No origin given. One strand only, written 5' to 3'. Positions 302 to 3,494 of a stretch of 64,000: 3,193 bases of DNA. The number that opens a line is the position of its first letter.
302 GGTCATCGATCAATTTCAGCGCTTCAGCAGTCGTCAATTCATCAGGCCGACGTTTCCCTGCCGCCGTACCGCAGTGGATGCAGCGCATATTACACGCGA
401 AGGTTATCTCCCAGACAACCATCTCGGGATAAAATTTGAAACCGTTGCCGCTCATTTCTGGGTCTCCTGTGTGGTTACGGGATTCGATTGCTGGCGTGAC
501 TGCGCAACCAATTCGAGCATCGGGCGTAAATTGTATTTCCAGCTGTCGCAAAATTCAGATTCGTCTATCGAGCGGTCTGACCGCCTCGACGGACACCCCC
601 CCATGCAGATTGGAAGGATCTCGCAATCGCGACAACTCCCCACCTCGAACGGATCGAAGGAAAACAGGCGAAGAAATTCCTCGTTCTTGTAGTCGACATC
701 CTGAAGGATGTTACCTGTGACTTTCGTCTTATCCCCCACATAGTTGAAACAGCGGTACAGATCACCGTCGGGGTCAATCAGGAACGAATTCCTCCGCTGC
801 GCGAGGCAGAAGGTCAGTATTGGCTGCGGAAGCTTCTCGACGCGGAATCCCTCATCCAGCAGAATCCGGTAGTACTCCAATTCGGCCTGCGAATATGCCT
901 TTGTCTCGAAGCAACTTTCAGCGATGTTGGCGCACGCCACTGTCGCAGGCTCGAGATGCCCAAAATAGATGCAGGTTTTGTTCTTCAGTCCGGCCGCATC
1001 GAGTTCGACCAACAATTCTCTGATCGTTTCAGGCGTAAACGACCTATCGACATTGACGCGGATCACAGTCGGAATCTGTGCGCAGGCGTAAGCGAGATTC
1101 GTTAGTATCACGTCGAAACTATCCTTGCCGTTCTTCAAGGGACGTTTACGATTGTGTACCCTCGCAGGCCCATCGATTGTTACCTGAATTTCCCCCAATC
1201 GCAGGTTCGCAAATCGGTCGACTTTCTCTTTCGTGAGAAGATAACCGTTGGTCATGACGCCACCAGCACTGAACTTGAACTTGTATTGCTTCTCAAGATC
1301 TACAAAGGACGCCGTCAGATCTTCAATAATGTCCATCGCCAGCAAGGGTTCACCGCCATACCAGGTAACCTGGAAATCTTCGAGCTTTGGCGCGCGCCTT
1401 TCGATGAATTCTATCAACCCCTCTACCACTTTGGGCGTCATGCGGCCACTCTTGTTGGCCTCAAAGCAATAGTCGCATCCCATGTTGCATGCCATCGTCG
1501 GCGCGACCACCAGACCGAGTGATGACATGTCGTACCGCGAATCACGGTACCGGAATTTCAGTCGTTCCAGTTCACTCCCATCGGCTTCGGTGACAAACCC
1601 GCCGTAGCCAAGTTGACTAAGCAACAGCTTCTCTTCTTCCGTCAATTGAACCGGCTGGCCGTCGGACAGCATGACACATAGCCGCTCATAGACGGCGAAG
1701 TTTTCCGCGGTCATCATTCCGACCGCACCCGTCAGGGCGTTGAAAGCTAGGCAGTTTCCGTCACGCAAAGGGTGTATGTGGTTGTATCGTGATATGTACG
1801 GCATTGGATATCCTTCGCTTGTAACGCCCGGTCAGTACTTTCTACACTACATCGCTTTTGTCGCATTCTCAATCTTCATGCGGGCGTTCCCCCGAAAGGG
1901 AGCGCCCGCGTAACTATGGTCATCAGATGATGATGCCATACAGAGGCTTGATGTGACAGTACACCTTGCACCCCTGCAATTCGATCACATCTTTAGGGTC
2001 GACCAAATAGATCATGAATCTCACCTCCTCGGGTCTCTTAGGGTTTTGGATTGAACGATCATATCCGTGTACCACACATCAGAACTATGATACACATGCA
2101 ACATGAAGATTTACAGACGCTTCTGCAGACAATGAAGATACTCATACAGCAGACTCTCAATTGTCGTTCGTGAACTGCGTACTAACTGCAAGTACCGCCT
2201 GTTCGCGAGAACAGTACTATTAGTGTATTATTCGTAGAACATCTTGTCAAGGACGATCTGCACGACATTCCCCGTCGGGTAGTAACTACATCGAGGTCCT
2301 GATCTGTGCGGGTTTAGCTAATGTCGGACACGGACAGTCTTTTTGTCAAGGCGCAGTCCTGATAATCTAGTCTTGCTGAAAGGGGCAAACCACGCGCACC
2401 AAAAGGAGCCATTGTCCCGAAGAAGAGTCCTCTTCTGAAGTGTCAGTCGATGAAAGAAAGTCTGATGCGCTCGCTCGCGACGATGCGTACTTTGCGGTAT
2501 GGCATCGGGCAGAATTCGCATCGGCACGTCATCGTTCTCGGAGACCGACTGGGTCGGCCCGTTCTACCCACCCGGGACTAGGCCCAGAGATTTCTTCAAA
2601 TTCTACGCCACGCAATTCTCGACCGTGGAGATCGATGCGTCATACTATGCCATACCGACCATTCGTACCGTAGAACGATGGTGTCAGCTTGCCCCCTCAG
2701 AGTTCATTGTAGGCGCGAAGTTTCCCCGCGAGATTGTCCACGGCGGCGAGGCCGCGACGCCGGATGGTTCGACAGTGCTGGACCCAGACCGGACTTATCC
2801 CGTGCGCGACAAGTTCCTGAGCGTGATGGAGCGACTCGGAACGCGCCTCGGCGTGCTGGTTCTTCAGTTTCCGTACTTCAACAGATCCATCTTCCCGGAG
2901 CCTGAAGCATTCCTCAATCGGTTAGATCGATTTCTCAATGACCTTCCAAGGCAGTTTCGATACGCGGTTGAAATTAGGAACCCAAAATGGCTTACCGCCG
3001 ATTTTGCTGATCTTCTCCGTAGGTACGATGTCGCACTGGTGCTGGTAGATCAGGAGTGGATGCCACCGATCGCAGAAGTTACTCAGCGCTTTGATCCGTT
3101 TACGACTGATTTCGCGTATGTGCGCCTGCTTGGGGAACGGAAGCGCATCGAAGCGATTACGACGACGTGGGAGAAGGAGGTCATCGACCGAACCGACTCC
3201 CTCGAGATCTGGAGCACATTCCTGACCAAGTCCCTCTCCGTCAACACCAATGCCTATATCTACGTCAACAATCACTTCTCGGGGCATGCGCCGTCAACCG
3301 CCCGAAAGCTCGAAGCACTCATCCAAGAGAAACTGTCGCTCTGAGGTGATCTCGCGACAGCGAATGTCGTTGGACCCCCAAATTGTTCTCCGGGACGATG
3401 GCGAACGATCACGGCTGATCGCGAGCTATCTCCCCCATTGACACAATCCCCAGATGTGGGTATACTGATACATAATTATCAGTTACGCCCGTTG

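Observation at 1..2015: Unannotated 30-aa Cys-containing ORF upstream of two translationally coupled radical-SAM genes: candidate RiPP cluster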

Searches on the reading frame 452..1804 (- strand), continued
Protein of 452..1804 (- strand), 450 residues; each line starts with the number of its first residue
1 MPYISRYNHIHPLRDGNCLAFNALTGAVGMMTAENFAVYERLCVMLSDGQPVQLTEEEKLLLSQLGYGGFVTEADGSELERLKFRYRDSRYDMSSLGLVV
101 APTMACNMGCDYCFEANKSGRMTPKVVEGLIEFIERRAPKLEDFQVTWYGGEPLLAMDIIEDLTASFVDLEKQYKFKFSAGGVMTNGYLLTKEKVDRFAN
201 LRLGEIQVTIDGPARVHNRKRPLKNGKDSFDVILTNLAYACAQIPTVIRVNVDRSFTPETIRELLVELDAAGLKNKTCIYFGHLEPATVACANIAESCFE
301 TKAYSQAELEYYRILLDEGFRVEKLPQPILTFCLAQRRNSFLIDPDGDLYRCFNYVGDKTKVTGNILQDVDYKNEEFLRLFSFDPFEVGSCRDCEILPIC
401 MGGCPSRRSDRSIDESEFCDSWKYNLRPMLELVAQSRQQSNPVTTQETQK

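Call 63: search_dna_similar(query=L001:3878-4996:+, collection=plasmids, mode=protein, max_rows=30, max_evalue=1e-10)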
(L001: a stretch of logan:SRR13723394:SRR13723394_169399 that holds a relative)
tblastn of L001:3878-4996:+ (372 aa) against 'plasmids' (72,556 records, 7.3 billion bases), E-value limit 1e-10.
Records with a match: 303; places in all: 331; records where one place covers at least 80% of the query: 276.
Best place of each record, by identity: <60% 303.
By first word of the organism name: Bacillus 68; Rhizobium 40; Clostridium 31; Thermus 20; Deinococcus 16; Rahnella 11; Streptomyces 9; Sinorhizobium 9; Roseibium 7; Halobaculum 6; and 59 more.
By predicted mobility (MOB-suite, as given by PLSDB): non-mobilizable 196; conjugative 73; mobilizable 34.
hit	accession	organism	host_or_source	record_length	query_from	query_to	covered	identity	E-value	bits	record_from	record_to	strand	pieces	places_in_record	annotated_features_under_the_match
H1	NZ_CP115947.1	Ralstonia solanacearum MolK2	Musa sp.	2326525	1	361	97%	34.9%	1e-65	232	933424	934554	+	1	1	record has no annotation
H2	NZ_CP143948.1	Agathobacter rectalis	Homo sapiens,cell culture,fecal sample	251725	14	370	96%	35.1%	1e-66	235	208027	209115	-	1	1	radical SAM protein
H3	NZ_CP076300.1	Burkholderia pseudomallei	Homo sapiens,blood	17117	7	361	95%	35.0%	3e-65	231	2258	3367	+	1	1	GDL motif peptide-associated radical SAM/SPASM maturase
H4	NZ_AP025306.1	Aureibacter tunicatorum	-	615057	7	339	90%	36.8%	3e-65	231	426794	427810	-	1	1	radical SAM protein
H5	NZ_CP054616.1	Azospirillum oryzae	cell culture,soil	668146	7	340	90%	35.1%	3e-59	214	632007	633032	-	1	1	GDL motif peptide-associated radical SAM/SPASM maturase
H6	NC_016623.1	Azospirillum lipoferum 4B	-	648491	7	340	90%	35.1%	7e-59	213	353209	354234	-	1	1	GDL motif peptide-associated radical SAM/SPASM maturase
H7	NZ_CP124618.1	Tropicibacter oceani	pure culture,sediment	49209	7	365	97%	32.2%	5e-53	196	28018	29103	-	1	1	radical SAM protein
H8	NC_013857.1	Azospirillum sp. B510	-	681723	7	340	90%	34.5%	8e-60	215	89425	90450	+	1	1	GDL motif peptide-associated radical SAM/SPASM maturase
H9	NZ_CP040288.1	Nostoc sp. C057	Phaeoceros,pure culture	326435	13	349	91%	33.7%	2e-55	203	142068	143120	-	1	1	nif11-class peptide radical SAM maturase 3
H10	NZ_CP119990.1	Halobaculum marinum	cell culture,sediment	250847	12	352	92%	30.2%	1e-28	124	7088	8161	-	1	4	TIGR04347 family pseudo-SAM/SPASM protein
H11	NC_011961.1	Thermomicrobium roseum DSM 5159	-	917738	10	341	89%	30.6%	1e-33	139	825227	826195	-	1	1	mftC: mycofactocin radical SAM maturase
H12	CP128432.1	Microbulbifer sp. MKSA007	Smenospongia aurea,bacteria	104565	10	339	89%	30.3%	2e-29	127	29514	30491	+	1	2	radical SAM protein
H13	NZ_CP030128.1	Indioceanicola profundi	sediment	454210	10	328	86%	31.1%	1e-26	119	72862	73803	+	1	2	radical SAM protein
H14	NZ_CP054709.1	Halarchaeum sp. CBA1220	solar salt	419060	10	351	92%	28.9%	2e-28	124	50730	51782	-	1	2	TIGR04053 family radical SAM/SPASM domain-containing protein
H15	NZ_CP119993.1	Halomarina sp. PSR21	cell culture,saline soil from Tarim ...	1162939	10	338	88%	29.8%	8e-25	113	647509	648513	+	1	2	record has no annotation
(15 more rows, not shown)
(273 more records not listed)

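Call 64: get_annotated_region(hit=H9, flank=4000)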
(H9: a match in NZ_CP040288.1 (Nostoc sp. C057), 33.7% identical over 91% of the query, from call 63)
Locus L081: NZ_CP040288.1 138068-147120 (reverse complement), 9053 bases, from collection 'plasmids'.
description: Nostoc sp. C057 plasmid p057_G
organism: Nostoc sp. C057 (NCBI taxid 2576903)
taxonomy: Bacteria; Cyanobacteriota; Cyanophyceae; Nostocales; Nostocaceae; Nostoc; Nostoc sp. C057
host: -; source: Phaeoceros,pure culture; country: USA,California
typing (MOB-suite, as given by PLSDB): non-mobilizable
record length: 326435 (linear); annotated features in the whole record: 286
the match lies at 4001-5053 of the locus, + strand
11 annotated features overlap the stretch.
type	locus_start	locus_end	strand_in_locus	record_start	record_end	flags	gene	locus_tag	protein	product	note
CDS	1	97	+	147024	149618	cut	-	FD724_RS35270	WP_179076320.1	hypothetical protein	-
CDS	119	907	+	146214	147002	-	-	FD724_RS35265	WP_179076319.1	MinD/ParA family protein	-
CDS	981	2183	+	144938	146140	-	-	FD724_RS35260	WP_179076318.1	hypothetical protein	-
CDS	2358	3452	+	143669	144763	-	-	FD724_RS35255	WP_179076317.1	cyclic nucleotide-binding domain-containing protein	-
CDS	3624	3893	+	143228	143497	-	-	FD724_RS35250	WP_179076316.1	Nif11-like leader peptide family natural product precursor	-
CDS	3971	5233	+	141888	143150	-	-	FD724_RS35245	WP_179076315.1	nif11-class peptide radical SAM maturase 3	-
CDS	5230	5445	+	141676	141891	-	-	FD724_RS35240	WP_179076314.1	hypothetical protein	-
CDS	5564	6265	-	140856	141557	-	-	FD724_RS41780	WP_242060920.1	hypothetical protein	-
CDS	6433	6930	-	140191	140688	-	-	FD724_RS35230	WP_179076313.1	NHLP leader peptide family RiPP precursor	-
CDS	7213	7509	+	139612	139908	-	-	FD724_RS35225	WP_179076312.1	Nif11-like leader peptide family natural product precursor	-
CDS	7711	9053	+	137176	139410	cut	-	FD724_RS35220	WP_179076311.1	TOMM precursor leader peptide-binding protein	-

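Call 65: get_annotated_region(hit=H3, flank=3000)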
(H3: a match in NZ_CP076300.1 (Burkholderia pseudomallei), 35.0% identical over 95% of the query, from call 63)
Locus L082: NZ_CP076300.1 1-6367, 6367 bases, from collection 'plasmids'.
description: Burkholderia pseudomallei strain VBP21822 plasmid p2VBP21822, complete sequence
organism: Burkholderia pseudomallei (NCBI taxid 28450)
taxonomy: Bacteria; Pseudomonadota; Betaproteobacteria; Burkholderiales; Burkholderiaceae; Burkholderia; Burkholderia pseudomallei
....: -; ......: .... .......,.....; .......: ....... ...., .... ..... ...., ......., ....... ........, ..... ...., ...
typing (MOB-suite, as given by PLSDB): non-mobilizable
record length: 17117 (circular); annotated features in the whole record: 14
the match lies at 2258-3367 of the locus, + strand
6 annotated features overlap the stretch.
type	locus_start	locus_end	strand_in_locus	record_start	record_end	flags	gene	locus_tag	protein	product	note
CDS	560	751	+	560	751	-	-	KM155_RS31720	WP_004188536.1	DUF1843 domain-containing protein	-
CDS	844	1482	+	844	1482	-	-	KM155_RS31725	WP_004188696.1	DUF1842 domain-containing protein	-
CDS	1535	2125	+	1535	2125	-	-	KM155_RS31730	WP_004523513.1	DUF1842 domain-containing protein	-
CDS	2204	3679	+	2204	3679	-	-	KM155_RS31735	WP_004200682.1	GDL motif peptide-associated radical SAM/SPASM maturase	GO:0046500 - S-adenosylmethionine metabolic process [Evidence IEA]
CDS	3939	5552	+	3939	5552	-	-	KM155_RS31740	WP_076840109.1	methyl-accepting chemotaxis protein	GO:0007165 - signal transduction [Evidence IEA]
CDS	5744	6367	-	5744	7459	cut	-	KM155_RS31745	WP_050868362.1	MFS transporter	-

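Call 67: get_annotated_region(hit=H4, flank=5000)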
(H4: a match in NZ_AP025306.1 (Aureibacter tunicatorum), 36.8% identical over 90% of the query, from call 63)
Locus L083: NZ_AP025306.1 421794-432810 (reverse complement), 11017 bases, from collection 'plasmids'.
description: Aureibacter tunicatorum strain NBRC 107587 plasmid pAT1, complete sequence
organism: Aureibacter tunicatorum (NCBI taxid 866807)
taxonomy: Bacteria; Bacteroidota; Cytophagia; Cytophagales; Persicobacteraceae; Aureibacter; Aureibacter tunicatorum
host: -; source: -; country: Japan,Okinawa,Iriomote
typing (MOB-suite, as given by PLSDB): non-mobilizable
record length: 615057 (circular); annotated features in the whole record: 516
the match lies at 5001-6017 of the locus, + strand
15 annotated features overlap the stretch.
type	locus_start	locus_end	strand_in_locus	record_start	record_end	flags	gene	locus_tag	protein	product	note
CDS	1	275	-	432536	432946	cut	-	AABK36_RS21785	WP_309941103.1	hypothetical protein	-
CDS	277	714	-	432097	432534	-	-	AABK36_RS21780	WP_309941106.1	hypothetical protein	-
CDS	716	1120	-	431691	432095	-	-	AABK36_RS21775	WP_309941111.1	hypothetical protein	-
CDS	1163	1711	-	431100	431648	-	-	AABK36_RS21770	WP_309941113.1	hypothetical protein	-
CDS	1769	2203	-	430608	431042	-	-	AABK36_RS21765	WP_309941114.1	hypothetical protein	-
CDS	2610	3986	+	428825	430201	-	rimK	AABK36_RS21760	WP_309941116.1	30S ribosomal protein S6--L-glutamate ligase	GO:0036211 - protein modification process [Evidence IEA]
CDS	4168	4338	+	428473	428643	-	-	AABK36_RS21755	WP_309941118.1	DUF1843 domain-containing protein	-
CDS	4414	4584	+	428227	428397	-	-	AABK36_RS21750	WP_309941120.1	DUF1843 domain-containing protein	-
CDS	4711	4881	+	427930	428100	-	-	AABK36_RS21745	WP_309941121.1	DUF1843 domain-containing protein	-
CDS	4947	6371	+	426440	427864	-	-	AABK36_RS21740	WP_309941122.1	radical SAM protein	-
CDS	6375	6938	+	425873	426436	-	-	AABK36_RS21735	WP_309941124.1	class I SAM-dependent methyltransferase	-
CDS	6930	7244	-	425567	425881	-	-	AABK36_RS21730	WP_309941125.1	hypothetical protein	-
CDS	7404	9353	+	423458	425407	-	-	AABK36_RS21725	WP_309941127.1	hypothetical protein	-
CDS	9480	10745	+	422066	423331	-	-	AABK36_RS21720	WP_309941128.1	hypothetical protein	-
CDS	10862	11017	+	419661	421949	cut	-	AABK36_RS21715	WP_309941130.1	hypothetical protein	-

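Call 68: get_annotated_region(hit=H2, flank=5000)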
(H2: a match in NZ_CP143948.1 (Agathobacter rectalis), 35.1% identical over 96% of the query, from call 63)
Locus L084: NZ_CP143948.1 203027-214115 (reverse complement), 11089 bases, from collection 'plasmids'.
description: Agathobacter rectalis strain DFI.5.28 plasmid unnamed1, complete sequence
organism: Agathobacter rectalis (NCBI taxid 39491)
taxonomy: Bacteria; Bacillota; Clostridia; Lachnospirales; Lachnospiraceae; Agathobacter; Agathobacter rectalis
host: -; source: Homo sapiens,cell culture,fecal sample; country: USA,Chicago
typing (MOB-suite, as given by PLSDB): non-mobilizable
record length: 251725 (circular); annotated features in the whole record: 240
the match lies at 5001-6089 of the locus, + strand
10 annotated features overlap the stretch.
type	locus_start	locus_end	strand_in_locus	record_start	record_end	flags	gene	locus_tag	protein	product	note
CDS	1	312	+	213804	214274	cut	rpsG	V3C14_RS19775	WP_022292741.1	30S ribosomal protein S7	GO:0006412 - translation [Evidence IEA]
CDS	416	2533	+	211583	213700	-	fusA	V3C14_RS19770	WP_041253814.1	elongation factor G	GO:0006414 - translational elongation [Evidence IEA]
CDS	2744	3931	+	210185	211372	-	tuf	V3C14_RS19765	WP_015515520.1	elongation factor Tu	GO:0006414 - translational elongation [Evidence IEA]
CDS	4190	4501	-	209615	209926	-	-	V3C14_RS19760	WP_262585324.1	hypothetical protein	-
CDS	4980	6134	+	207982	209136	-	-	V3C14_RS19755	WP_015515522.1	radical SAM protein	-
CDS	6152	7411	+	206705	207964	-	-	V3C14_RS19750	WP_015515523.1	MFS transporter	GO:0055085 - transmembrane transport [Evidence IEA]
CDS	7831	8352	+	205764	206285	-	-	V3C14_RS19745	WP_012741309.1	GNAT family N-acetyltransferase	-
CDS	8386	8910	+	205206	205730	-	-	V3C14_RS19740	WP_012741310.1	hypothetical protein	-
CDS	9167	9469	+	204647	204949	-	-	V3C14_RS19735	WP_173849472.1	Dabb family protein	-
CDS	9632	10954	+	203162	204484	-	-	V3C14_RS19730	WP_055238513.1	HAMP domain-containing methyl-accepting chemotaxis protein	GO:0006935 - chemotaxis [Evidence IEA]; GO:0007165 - signal transduction [Evidence IEA]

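Call 71: list_cluster_members(proteins=[P0001, window:1926-2015:-, L001:3878-4996:+])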
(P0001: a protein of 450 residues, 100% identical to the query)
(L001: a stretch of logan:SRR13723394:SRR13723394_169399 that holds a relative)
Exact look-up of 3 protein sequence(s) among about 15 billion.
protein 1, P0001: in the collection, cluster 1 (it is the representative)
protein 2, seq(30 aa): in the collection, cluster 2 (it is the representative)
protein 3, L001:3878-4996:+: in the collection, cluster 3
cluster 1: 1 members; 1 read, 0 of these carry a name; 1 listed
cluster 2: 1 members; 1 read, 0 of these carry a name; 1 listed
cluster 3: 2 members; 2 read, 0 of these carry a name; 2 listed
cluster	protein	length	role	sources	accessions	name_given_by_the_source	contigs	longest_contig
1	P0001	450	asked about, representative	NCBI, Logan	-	-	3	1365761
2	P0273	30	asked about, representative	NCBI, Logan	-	-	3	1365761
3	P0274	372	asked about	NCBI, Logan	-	-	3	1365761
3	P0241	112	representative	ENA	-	-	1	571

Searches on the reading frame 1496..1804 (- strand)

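Call 31: search_protein_families(library=pfam, proteins=[window:1496-1804:-], max_evalue=5)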
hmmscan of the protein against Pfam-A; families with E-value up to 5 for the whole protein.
seq(103 aa): 1 family
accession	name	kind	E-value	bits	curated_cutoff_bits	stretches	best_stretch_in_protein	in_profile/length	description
PF08140.16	Cuticle_1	-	0.097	13.2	27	1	46-62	7-24/40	Crustacean cuticle protein repeat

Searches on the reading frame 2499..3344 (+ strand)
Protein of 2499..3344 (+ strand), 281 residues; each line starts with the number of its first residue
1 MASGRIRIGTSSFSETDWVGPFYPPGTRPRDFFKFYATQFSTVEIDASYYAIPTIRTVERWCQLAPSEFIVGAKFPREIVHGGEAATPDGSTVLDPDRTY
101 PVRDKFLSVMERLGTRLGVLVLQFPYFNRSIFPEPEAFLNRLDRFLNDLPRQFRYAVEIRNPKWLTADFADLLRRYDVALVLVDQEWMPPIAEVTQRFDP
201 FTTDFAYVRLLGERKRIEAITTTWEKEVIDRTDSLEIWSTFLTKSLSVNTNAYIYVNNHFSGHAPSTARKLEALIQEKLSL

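Call 4: search_protein_families(library=pfam, proteins=[window:2499-3344:+], max_evalue=0.01)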
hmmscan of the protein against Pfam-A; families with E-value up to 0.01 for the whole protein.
window:2499-3344:+ (281 aa): 2 families
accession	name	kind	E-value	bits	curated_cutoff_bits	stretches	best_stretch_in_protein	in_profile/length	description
PF01904.24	DUF72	-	1e-50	173.3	25.3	1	23-273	1-216/217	Protein of unknown function DUF72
PF04110.19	APG12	-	0.0005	20.9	22.8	1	226-274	19-66/87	Ubiquitin-like autophagy protein Apg12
